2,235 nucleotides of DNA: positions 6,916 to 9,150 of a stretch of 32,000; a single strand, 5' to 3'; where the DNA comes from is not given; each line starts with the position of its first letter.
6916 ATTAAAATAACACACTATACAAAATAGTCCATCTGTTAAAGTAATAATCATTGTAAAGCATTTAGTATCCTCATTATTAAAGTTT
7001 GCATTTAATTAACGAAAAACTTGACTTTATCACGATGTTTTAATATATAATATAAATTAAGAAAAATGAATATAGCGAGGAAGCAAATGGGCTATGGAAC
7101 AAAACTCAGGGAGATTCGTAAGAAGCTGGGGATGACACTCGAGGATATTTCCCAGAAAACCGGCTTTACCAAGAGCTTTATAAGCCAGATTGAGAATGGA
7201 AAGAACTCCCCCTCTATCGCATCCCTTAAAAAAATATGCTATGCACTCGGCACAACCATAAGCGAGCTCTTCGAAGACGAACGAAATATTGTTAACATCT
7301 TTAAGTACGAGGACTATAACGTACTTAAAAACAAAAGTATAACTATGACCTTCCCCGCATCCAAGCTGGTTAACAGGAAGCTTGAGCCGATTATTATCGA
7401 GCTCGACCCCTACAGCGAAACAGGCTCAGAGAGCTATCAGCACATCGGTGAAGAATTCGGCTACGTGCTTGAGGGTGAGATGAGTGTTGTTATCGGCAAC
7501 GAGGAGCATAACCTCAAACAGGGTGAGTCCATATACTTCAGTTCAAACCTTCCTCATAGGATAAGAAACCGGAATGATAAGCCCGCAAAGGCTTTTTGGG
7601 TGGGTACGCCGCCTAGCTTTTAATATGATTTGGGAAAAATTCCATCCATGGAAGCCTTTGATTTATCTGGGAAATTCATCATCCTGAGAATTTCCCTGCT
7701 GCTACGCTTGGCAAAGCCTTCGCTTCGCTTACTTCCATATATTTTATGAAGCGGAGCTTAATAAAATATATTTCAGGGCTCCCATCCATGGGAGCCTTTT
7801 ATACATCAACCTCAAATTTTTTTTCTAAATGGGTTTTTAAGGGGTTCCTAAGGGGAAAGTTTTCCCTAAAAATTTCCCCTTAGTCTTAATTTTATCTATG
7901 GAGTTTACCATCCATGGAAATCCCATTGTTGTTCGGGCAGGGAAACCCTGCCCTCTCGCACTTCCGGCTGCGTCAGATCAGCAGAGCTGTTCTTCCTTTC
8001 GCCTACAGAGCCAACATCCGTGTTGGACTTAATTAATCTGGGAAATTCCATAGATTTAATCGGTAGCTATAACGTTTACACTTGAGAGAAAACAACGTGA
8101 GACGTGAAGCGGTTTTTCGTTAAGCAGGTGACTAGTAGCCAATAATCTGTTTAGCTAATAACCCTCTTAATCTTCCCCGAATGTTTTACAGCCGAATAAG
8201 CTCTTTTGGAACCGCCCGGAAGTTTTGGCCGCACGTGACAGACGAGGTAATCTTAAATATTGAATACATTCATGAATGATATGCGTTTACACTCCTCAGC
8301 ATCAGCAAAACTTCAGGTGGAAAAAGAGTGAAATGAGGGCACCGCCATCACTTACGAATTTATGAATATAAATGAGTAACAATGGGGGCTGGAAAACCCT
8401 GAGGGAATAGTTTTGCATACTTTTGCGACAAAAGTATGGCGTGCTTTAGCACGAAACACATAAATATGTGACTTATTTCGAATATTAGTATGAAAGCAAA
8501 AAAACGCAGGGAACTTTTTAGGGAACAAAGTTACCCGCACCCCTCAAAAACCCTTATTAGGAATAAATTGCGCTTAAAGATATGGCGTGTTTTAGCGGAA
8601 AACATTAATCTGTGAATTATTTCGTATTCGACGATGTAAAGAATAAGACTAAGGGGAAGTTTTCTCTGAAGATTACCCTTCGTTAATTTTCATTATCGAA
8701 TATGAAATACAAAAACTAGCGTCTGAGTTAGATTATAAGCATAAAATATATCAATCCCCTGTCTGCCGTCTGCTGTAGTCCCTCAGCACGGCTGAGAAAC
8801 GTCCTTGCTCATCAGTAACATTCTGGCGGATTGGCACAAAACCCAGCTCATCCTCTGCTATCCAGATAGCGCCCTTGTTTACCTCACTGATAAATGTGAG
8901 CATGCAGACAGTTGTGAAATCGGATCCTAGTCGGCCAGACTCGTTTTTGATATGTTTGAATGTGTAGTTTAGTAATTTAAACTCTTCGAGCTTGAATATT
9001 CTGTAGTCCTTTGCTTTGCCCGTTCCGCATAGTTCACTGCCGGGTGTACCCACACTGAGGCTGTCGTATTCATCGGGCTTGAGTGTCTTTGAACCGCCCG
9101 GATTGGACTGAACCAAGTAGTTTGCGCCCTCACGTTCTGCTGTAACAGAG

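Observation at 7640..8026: Array of covarying hexaloop hairpins: A-N-GGA-U loops on the minus strand (CsrA/RsmA-sponge-like), or UCC/UCCC anti-SD loops on the plus strand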

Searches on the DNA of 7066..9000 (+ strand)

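Call 7: search_rna_families(source=window, start=7400, end=9000, threshold=evalue, max_evalue=10)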
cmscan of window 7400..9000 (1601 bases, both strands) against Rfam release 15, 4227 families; matches with E-value up to 10: 19.
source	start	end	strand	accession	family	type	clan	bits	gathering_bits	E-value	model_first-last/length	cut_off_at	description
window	7722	7804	+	RF01859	Phe_leader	Cis-reg; leader;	-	31.4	55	0.0073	1-125/125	no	Phenylalanine leader peptide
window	7735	7837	+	RF02579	tsr26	Gene; sRNA;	-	23.8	141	0.71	1-122/122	no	S. aureus tsr26 small RNA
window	7829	7922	-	RF04345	Plastid-rps12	Cis-reg;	-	23.6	78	2.2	1-97/97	no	Plastid-rps12 3UTR RNA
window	7848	7883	+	RF03912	mir-4659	Gene; miRNA;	-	23.3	92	0.089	19-55/73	no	mir-4659 microRNA precursor family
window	7848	7883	-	RF03912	mir-4659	Gene; miRNA;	-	22.5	92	0.14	19-55/73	no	mir-4659 microRNA precursor family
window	7729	7806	+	RF02075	STnc230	Gene; sRNA;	-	21.3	50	3.7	1-83/83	no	Enterobacterial sRNA STnc230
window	8407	8447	-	RF01036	mir-567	Gene; miRNA;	-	21.2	90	0.43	1-70/70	no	mir-567 microRNA precursor family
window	8326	8353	+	RF01299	SNORD2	Gene; snRNA; snoRNA; CD-box;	CL00072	19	37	1.9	1-69/69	no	Small nucleolar RNA SNORD2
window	7771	7910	-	RF04180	BTnc231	Gene; sRNA;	-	18.7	80.4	0.59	1-154/154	no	Bacteroides sRNA BTnc231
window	7667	7712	+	RF00192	BLV_package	Cis-reg;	-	18.6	70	0.44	1-55/55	no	Bovine leukaemia virus RNA packaging signal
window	8618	8709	+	RF03743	MIR7696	Gene; miRNA;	-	18.2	83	3.6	1-88/88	no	MIR7696 microRNA precursor family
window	7848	7881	-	RF03171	mir-1012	Gene; miRNA;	-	18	70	3.7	1-59/59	no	mir-1012 microRNA precursor family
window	7710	7875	+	RF01476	rliF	Gene; sRNA;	-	17.4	60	5.5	1-220/220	no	Listeria sRNA rliF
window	8494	8567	+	RF00659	mir-365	Gene; miRNA;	-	17.1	62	3.6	1-86/86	no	mir-365 microRNA precursor family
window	8604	8720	+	RF04112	MIR5512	Gene; miRNA;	-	16.8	139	9.2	1-132/132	no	MIR5512 microRNA precursor family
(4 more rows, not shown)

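Call 28: search_rna_families(sources=[L071, L078, L062, L002, L067, L079, L001], threshold=gathering)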
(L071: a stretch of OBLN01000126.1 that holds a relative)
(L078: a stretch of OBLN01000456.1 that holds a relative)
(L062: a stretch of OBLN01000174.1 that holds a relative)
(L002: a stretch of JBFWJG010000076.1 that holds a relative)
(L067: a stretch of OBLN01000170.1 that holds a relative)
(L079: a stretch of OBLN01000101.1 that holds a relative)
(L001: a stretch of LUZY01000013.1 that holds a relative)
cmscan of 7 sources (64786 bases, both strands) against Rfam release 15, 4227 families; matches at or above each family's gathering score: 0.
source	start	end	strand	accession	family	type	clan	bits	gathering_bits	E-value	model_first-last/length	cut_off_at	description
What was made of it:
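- No Rfam ribozyme or other family matches (call 28).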

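Call 34: build_rna_model(alignment_id=A1)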
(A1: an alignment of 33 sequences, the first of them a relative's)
Model R1 built from alignment A1 (33 sequences, 116 columns); structure: RNAalifold consensus.
model positions 113; base pairs 28; branch points 3; effective number of sequences 2.43; information 0.59 bits per position. Calibrated on 0.2 Mb of random sequence (short: E-values are rough).
structure used (alignment columns):
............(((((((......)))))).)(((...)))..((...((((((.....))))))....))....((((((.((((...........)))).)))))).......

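Call 35: search_with_rna_model(model_id=R1, source=window, filters=off, max_evalue=10, show_alignments=6)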
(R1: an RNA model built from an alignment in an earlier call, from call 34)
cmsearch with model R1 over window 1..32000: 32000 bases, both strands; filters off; matches with E-value up to 10: 15.
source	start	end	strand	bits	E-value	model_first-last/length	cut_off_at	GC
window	7667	7796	-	23.2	3.9e-05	13-107/113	no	0.45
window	8700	8825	-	12.5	0.032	1-113/113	no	0.41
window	7844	7934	-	6.4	1.6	1-113/113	no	0.36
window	7640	7653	-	6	1.9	16-29/113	no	0.43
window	3532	3614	+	5.7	2.4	1-113/113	no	0.45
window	18214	18237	-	5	3.7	46-69/113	no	0.46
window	28216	28245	+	5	3.8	13-41/113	no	0.53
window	2715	2798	-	4.8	4.2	1-113/113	no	0.54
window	16988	17001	+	4.4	5.5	16-29/113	no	0.71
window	13074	13093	-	4.4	5.6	82-101/113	no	0.45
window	22873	22889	+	4.2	6.1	49-65/113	no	0.71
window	7765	7875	+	4.1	6.7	1-113/113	no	0.35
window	935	1058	+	3.9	7.6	1-113/113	no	0.48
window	27132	27164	+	3.6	8.9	75-107/113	no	0.48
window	8011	8026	-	3.6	9.1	15-30/113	no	0.56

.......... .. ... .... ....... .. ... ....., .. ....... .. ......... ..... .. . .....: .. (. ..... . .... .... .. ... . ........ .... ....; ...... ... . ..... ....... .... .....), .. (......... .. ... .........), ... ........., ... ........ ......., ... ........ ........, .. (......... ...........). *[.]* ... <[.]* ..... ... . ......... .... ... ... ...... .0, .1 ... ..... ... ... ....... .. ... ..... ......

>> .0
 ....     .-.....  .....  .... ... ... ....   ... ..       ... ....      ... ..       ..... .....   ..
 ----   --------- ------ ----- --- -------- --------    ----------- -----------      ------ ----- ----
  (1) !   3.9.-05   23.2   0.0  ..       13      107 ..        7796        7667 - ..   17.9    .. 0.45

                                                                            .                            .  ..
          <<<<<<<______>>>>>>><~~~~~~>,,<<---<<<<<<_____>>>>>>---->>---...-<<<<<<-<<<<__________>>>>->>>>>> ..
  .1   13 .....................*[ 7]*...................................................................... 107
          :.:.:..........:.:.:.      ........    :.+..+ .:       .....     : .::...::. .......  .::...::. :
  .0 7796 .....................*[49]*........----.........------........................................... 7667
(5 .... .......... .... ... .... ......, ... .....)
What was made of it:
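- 7640..7653 (-): Hairpin fragment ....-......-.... of h2'/h0' type. Its lower stem is broken, and the remnant pairs through G-U only on the minus strand. The covariance model matches at hairpin level only, 6.0 bits (call 35).
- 7667..7796 (-): The one recognisable module, degenerate. Its parts are h2' at 7796-7777 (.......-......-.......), an inserted 35-nt hairpin at 7771-7737, linker remnant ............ at 7730-7718, h1' at 7720-7712 (GGC-UUU-GCC), and h0' at 7696-7669 (loop UCAGGAUGAU). cmsearch with model R1, filters off: 23.2 bits, E = 3.9e-5, with a 49-nt insertion (call 35).
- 7844..7934 (-): Module remnant lacking linkers and h1'. It has an h2'-type hairpin at 7920-7904 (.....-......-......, one mismatch) and an h0'-type hairpin at 7883-7848 (loop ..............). 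Model R1 scores 6.4 bits, E = 1.6, so this is only suggestive (call 35).
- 8011..8026 (-): h2'-type hairpin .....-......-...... Model R1 matches at hairpin level, 3.6 bits (call 35).
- On Three-hairpin GGA-loop module of Deferribacterales (defined here, model R1): Window 7667-7796, minus strand: 23.2 bits, E = 3.9e-5, with a 49-nt insertion and shortened linkers (call 35).
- On REP/BIME-type interspersed repeat: No second site lies in the 32 kb (call 35).
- The covariance model finds window 7667-7796 on the minus strand at E = 3.9e-5 (call 35).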

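Call 36: search_with_rna_model(model_id=R1, sources=[L001, L002, L003, L004, L005, L006, L007, L008, L009, L010, L011, L012, L013, L014, L015, L016, L017, L018, L019, L020, L021, L022, L023, L024, L025, L026, L027, L051, L052, L053, L054, L056, L057, L058, L059, L060, L062, L063, L066, L067, L068, L069, L070, L071, L072, L074, L075, L076, L077, L078, L079, L080, L081, L082, L083], max_evalue=0.01)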
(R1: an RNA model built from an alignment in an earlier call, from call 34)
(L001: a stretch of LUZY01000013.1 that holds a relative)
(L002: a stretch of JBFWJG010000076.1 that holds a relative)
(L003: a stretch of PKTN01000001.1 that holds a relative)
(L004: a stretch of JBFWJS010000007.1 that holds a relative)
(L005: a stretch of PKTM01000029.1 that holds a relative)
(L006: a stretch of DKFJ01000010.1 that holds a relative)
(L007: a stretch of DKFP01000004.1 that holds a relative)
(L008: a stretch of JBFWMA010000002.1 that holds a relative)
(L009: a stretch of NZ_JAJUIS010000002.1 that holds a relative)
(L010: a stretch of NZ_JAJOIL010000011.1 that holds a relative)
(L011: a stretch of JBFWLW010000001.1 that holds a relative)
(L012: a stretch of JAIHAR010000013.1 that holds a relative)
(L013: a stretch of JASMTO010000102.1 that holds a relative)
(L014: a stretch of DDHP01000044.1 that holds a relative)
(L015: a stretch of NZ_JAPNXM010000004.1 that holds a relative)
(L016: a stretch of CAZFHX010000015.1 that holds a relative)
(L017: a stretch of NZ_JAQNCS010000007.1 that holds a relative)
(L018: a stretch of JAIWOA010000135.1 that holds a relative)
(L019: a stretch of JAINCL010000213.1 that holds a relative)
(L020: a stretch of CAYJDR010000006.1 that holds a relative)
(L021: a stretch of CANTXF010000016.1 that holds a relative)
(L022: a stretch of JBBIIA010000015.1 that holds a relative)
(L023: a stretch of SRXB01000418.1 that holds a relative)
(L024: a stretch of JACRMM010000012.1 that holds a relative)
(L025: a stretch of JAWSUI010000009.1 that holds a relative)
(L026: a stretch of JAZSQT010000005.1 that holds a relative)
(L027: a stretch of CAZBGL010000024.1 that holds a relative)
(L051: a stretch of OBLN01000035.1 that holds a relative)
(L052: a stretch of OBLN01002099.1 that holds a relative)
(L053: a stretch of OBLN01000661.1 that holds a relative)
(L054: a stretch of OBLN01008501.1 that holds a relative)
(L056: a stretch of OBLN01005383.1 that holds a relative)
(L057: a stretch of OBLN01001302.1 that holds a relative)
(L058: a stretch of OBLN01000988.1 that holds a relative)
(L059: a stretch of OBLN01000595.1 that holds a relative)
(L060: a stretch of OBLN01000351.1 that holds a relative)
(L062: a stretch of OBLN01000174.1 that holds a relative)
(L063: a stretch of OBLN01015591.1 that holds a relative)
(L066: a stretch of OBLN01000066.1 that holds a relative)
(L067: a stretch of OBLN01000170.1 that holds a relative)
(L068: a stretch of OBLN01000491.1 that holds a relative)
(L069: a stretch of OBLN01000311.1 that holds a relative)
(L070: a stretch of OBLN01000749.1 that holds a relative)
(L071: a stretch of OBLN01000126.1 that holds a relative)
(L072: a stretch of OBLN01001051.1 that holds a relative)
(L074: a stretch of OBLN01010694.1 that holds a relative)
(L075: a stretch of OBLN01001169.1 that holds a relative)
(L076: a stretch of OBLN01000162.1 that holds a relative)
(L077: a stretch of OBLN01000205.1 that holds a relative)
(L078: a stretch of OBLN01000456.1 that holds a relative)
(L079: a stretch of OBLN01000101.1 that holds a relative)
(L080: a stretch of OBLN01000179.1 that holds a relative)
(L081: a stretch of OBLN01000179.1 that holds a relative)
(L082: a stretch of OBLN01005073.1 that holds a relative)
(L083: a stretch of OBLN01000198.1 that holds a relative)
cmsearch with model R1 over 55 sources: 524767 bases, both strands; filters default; matches with E-value up to 0.01: 49.
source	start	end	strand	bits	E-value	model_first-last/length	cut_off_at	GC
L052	40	152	-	120.2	1.8e-30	1-113/113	no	0.5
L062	4675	4787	+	117.1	1.3e-29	1-113/113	no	0.45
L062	4546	4658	+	116.7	1.7e-29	1-113/113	no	0.45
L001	6534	6646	-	116.5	1.9e-29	1-113/113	no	0.49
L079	4995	5107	+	116.5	1.9e-29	1-113/113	no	0.49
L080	369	481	+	114.7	6e-29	1-113/113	no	0.49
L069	3584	3697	+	113.5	1.2e-28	1-113/113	no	0.41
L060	908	1021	+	112.6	2.2e-28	1-113/113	no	0.51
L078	7029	7142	-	112.5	2.3e-28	1-113/113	no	0.47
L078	6709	6821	-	112.2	2.9e-28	1-113/113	no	0.47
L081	5079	5191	+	111.8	3.7e-28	1-113/113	no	0.5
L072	9588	9701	+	111.5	4.5e-28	1-113/113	no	0.43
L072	9453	9566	+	111.5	4.5e-28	1-113/113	no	0.43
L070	10554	10666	-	110.4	8.8e-28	1-113/113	no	0.49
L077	1467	1578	+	110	1.1e-27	1-113/113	no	0.45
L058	9929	10042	+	109.4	1.6e-27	1-113/113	no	0.5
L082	1551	1663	+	109.2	1.9e-27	1-113/113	no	0.58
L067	2737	2850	+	108.2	3.5e-27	1-113/113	no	0.45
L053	8216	8326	+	108.1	3.8e-27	1-113/113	no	0.49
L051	1469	1580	-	107.9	4.2e-27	1-113/113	no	0.57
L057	1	102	+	107.7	4.8e-27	12-113/113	5'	0.49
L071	3285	3398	-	107.6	5.2e-27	1-113/113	no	0.47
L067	8989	9102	+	104.7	3.2e-26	1-113/113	no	0.46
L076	9219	9330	+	104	4.9e-26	1-113/113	no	0.62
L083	5352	5463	+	103.2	8.2e-26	1-113/113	no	0.49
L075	7333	7445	-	102.9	9.7e-26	1-113/113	no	0.58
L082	757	869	+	102.9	1e-25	1-113/113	no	0.56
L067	118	230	+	101.1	3.1e-25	1-113/113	no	0.51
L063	1343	1454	-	98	2.2e-24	1-113/113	no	0.49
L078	13311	13422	+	97.9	2.4e-24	1-113/113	no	0.59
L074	443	554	+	97.7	2.6e-24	1-113/113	no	0.53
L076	9051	9162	+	97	4.3e-24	1-113/113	no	0.58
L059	11714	11826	-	93.9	2.9e-23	1-113/113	no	0.51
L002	775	886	-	92.1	9e-23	1-113/113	no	0.52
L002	6572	6684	+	88.6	8.3e-22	1-113/113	no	0.5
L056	1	88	+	78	6.7e-19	27-113/113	5'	0.5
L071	3003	3102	-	77.6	8.3e-19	1-113/113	no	0.46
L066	3121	3234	+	75.8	2.7e-18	1-113/113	no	0.56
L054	1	83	+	73.4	1.2e-17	31-113/113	5'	0.52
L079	4816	4918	+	70.9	5.7e-17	1-113/113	no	0.5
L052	6217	6287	-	63.6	5.8e-15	43-113/113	5'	0.51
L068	1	85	-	59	1e-13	1-85/113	3'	0.54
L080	3908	3991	+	52.1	8.2e-12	1-113/113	no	0.43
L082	3499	3564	-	49.6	3.9e-11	49-113/113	5'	0.48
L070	10680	10778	-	34.7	4.7e-07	1-113/113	no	0.38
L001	11834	11920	+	29.2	1.5e-05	1-113/113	no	0.38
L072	3633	3740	-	27.5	4.4e-05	1-113/113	no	0.46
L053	8032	8109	+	23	0.00072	1-113/113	no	0.44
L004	8717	8850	+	19.7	0.0059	1-113/113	no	0.48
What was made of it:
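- On Three-hairpin GGA-loop module of Deferribacterales (defined here, model R1): Intact copies score 90-120 bits (call 36).
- The modules are degenerate compared with intact copies elsewhere (calls 35, 36).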

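Call 44: search_with_rna_model(model_id=R1, sources=[L001, L002, L051, L052, L053, L054, L056, L057, L058, L059, L060, L062, L063, L066, L067, L068, L069, L070, L071, L072, L074, L075, L076, L077, L078, L080, L081, L082, L083], max_evalue=1e-15, make_alignment=true)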
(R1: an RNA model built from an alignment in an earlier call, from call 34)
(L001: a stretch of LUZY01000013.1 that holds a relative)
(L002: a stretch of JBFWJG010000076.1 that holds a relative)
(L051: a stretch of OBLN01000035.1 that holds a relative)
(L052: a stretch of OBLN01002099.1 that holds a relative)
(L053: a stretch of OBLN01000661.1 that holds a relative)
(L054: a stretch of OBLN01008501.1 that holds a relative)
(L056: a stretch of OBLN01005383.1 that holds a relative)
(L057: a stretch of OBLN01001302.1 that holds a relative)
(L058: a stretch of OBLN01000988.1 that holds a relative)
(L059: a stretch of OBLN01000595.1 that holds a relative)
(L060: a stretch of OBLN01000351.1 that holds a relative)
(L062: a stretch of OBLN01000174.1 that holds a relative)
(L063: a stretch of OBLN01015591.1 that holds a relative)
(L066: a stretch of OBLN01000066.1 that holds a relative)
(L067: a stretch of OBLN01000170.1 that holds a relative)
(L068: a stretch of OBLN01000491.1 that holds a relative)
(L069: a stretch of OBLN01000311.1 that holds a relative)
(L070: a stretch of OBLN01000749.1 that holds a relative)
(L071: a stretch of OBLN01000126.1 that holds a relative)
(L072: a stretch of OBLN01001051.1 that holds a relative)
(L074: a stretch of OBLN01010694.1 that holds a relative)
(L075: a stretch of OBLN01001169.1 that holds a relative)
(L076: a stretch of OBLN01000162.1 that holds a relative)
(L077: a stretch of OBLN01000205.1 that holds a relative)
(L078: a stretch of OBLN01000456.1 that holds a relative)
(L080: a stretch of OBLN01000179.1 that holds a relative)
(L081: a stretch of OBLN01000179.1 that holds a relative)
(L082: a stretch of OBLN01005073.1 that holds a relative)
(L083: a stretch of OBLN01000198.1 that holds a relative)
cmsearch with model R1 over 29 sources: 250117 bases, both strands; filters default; matches with E-value up to 1e-15: 38.
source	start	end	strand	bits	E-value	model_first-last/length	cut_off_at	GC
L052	40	152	-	120.2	8.6e-31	1-113/113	no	0.5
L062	4675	4787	+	117.1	6.3e-30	1-113/113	no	0.45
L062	4546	4658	+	116.7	8.1e-30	1-113/113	no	0.45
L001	6534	6646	-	116.5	9.2e-30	1-113/113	no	0.49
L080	369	481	+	114.7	2.9e-29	1-113/113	no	0.49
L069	3584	3697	+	113.5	5.9e-29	1-113/113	no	0.41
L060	908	1021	+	112.6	1.1e-28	1-113/113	no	0.51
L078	7029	7142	-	112.5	1.1e-28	1-113/113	no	0.47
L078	6709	6821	-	112.2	1.4e-28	1-113/113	no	0.47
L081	5079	5191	+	111.8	1.8e-28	1-113/113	no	0.5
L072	9588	9701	+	111.5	2.2e-28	1-113/113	no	0.43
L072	9453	9566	+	111.5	2.2e-28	1-113/113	no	0.43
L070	10554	10666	-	110.4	4.2e-28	1-113/113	no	0.49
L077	1467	1578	+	110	5.3e-28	1-113/113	no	0.45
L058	9929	10042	+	109.4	7.8e-28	1-113/113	no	0.5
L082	1551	1663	+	109.2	9e-28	1-113/113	no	0.58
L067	2737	2850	+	108.2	1.7e-27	1-113/113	no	0.45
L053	8216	8326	+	108.1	1.8e-27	1-113/113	no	0.49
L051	1469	1580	-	107.9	2e-27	1-113/113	no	0.57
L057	1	102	+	107.7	2.3e-27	12-113/113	5'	0.49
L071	3285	3398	-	107.6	2.5e-27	1-113/113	no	0.47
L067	8989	9102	+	104.7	1.5e-26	1-113/113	no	0.46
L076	9219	9330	+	104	2.4e-26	1-113/113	no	0.62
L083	5352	5463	+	103.2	3.9e-26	1-113/113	no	0.49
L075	7333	7445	-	102.9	4.6e-26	1-113/113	no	0.58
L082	757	869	+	102.9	4.9e-26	1-113/113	no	0.56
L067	118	230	+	101.1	1.5e-25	1-113/113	no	0.51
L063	1343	1454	-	98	1.1e-24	1-113/113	no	0.49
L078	13311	13422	+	97.9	1.2e-24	1-113/113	no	0.59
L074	443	554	+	97.7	1.2e-24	1-113/113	no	0.53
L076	9051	9162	+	97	2e-24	1-113/113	no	0.58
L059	11714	11826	-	93.9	1.4e-23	1-113/113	no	0.51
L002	775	886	-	92.1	4.3e-23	1-113/113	no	0.52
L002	6572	6684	+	88.6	4e-22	1-113/113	no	0.5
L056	1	88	+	78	3.2e-19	27-113/113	5'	0.5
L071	3003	3102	-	77.6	4e-19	1-113/113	no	0.46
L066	3121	3234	+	75.8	1.3e-18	1-113/113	no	0.56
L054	1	83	+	73.4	5.6e-18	31-113/113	5'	0.52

Alignment A2: 38 matches aligned to the model, 117 columns, each read 5' to 3' on its own strand. Consensus structure (alignment columns), stored with it:
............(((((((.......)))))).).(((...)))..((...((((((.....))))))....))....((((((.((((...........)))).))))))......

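Call 67: search_rna_families(source=L003, start=6520, end=6700, threshold=evalue, max_evalue=1)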
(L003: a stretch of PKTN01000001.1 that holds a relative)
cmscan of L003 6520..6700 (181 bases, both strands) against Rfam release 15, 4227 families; matches with E-value up to 1: 1.
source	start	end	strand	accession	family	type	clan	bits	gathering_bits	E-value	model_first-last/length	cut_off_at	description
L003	6540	6604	+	RF01749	pan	Cis-reg;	-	34.1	36.2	0.00012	1-92/92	no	pan motif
